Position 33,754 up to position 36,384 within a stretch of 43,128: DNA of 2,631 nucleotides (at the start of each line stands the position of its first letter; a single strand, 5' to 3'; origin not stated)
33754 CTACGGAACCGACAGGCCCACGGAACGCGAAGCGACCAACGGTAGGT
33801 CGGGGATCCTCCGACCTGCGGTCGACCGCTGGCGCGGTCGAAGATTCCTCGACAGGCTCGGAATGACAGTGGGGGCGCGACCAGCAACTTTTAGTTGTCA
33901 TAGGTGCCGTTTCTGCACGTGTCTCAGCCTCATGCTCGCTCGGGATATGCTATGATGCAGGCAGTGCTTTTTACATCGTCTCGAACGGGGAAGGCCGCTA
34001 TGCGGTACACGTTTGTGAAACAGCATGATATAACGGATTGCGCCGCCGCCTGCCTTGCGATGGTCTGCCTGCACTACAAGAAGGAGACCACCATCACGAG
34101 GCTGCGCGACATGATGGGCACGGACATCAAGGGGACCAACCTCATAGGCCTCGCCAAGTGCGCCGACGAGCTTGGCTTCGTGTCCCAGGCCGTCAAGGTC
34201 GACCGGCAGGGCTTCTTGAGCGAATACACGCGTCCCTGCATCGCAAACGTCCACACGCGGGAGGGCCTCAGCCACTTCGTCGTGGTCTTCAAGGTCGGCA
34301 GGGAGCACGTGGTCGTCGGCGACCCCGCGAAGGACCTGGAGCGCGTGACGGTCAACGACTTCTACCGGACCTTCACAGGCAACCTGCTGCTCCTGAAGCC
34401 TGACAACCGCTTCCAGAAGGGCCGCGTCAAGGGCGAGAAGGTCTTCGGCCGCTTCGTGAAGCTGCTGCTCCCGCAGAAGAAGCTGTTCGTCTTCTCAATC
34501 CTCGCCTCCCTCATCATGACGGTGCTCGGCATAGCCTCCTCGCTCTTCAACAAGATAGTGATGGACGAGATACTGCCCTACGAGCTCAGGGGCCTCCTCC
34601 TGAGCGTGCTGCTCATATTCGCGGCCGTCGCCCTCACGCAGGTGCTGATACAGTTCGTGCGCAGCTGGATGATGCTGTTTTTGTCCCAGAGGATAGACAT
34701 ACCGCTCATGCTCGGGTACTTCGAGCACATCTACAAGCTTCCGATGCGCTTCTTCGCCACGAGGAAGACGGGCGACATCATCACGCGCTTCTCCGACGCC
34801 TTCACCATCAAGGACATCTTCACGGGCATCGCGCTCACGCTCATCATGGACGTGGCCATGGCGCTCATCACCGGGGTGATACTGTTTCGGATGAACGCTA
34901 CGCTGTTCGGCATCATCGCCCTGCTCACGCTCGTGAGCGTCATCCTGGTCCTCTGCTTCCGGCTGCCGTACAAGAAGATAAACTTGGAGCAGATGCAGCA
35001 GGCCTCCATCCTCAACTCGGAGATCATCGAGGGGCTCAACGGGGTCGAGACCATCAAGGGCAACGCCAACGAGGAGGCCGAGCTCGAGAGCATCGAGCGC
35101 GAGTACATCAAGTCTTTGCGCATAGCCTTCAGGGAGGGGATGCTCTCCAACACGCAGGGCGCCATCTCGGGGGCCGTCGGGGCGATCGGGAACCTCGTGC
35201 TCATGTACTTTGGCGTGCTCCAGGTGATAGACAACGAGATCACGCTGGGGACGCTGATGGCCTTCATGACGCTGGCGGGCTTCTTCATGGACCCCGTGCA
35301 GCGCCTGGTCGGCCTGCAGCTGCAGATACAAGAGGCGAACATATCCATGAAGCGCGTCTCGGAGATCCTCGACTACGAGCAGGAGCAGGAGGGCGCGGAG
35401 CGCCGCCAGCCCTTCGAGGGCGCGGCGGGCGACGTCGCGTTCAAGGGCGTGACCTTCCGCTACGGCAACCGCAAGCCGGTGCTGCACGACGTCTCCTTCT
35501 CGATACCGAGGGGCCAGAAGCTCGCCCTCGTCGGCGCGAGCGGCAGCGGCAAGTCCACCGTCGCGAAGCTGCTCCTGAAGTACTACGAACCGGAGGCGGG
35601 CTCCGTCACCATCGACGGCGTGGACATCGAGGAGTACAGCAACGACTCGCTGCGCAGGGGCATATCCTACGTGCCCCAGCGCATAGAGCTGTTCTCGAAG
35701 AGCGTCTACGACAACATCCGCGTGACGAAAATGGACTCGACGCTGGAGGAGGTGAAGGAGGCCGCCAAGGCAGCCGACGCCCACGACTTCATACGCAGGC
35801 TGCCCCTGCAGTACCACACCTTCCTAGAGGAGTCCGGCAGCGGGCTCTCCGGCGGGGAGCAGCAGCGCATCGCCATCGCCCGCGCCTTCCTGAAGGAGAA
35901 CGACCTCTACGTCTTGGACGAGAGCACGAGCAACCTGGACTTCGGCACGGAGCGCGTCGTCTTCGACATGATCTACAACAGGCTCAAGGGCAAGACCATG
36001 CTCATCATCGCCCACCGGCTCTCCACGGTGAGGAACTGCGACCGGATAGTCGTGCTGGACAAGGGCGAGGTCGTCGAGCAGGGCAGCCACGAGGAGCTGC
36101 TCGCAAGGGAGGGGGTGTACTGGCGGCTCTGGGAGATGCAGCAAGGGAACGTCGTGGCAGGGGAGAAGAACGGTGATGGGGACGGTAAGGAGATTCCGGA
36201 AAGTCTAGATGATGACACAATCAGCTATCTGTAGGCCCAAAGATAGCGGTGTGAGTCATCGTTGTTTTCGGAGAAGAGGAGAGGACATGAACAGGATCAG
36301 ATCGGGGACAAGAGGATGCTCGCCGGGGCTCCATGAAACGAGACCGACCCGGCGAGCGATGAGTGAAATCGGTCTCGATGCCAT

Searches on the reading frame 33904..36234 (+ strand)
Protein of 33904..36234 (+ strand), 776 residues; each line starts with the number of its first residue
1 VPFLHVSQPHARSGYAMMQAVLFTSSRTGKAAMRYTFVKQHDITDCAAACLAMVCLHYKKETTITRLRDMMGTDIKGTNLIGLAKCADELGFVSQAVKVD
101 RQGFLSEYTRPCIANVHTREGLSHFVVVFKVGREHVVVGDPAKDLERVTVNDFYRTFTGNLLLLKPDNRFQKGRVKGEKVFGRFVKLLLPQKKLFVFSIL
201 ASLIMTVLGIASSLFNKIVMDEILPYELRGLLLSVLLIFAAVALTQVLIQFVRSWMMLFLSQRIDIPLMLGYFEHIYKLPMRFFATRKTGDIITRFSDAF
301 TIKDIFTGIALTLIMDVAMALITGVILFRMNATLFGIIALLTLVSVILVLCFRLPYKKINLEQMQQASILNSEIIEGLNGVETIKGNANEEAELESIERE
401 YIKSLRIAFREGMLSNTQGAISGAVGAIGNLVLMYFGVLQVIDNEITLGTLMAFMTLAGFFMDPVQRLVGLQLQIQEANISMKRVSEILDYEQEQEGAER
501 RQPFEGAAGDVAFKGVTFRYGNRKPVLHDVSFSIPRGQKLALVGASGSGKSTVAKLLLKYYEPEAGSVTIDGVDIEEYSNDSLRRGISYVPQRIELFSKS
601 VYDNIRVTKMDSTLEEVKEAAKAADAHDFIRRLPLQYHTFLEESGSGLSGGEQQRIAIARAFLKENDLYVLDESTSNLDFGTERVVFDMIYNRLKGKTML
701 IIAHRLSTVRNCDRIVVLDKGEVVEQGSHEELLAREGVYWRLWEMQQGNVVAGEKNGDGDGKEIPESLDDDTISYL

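Call 37: search_protein_families(library=pfam, proteins=[window:33904-36234:+], max_evalue=0.00001)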
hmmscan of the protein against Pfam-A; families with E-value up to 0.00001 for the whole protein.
window:33904-36234:+ (776 aa): 4 families
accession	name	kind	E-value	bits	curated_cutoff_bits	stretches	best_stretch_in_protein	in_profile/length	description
PF00664.28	ABC_membrane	-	3e-36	126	28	1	196-465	2-274/274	ABC transporter transmembrane region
PF00005.33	ABC_tran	-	1.7e-34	119.8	25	1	527-676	1-137/137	ABC transporter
PF03412.21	Peptidase_C39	-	4.9e-30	104.5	22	1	35-168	2-132/133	Peptidase C39 family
PF02463.25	SMC_N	-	9.4e-07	28.9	40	0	647-718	136-211/220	RecF/RecN/SMC N terminal domain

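Call 62: search_protein_families(library=ncbifam, proteins=[window:33904-36234:+], max_evalue=0.00001)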
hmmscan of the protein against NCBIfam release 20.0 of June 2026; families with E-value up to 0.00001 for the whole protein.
window:33904-36234:+ (776 aa): 188 families (the best 25 are shown)
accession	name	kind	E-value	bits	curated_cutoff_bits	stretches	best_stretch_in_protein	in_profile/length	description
TIGR01193.1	bacteriocin_ABC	subfamily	4.1e-178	594.1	523.85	1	40-743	1-706/708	peptide cleavage/export ABC transporter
TIGR03796.1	NHLM_micro_ABC1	equivalog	7.8e-146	487.1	853.3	1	38-742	5-708/710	NHLP family bacteriocin export ABC transporter peptidase/permease/ATPase subunit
TIGR01846.1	type_I_sec_HlyB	subfamily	2.2e-140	469.2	725.55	1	50-747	4-693/694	type I secretion system permease/ATPase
TIGR03375.1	type_I_sec_LssB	subfamily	5e-118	395.3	693.1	1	48-734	4-690/696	type I secretion system permease/ATPase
TIGR03797.1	NHLM_micro_ABC2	equivalog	5e-112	375.6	709.4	1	194-746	137-685/686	NHLP bacteriocin export ABC transporter permease/ATPase subunit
TIGR02203.1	MsbA_lipidA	equivalog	6.5e-112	374.9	602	1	181-747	2-570/572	lipid A export permease/ATP-binding protein MsbA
TIGR02204.1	MsbA_rel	hypoth_equivalog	5e-108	362.2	780.4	1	188-746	13-575/576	ABC transporter, permease/ATP-binding protein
NF052233.1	CphA_assoc_ABC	equivalog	4.4e-107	359.3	880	1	185-754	176-751/766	cyanophycin metabolism-associated ABC transporter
NF010178.0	PRK13657.1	equivalog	1.3e-100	337.6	733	1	179-746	5-570/588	glucan ABC transporter ATP-binding protein/ permease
TIGR00958.1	3a01208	subfamily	6.9e-98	328.7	874.6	1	172-742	140-710/711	antigen peptide transporter 2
NF045513.1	HepA_fam_ABC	equivalog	4.3e-95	319.4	725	1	210-747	74-610/610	heterocyst formation ABC transporter subunit HepA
NF008381.0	PRK11176.1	equivalog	2e-90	303.9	867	1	180-748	12-581/582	lipid A ABC transporter ATP-binding protein/permease MsbA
NF045998.1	cleave_ABC_plasm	equivalog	3.5e-90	303.2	500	1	39-710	1-665/673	Mbov_0121 family peptidase domain-containing ABC transporter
TIGR01842.1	type_I_sec_PrtD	subfamily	2.7e-81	273.8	510.15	1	191-734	4-542/544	type I secretion system permease/ATPase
TIGR01192.1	chvA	subfamily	2.2e-78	264.3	585.4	1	179-743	5-567/585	glucan export ABC transporter ATP-binding protein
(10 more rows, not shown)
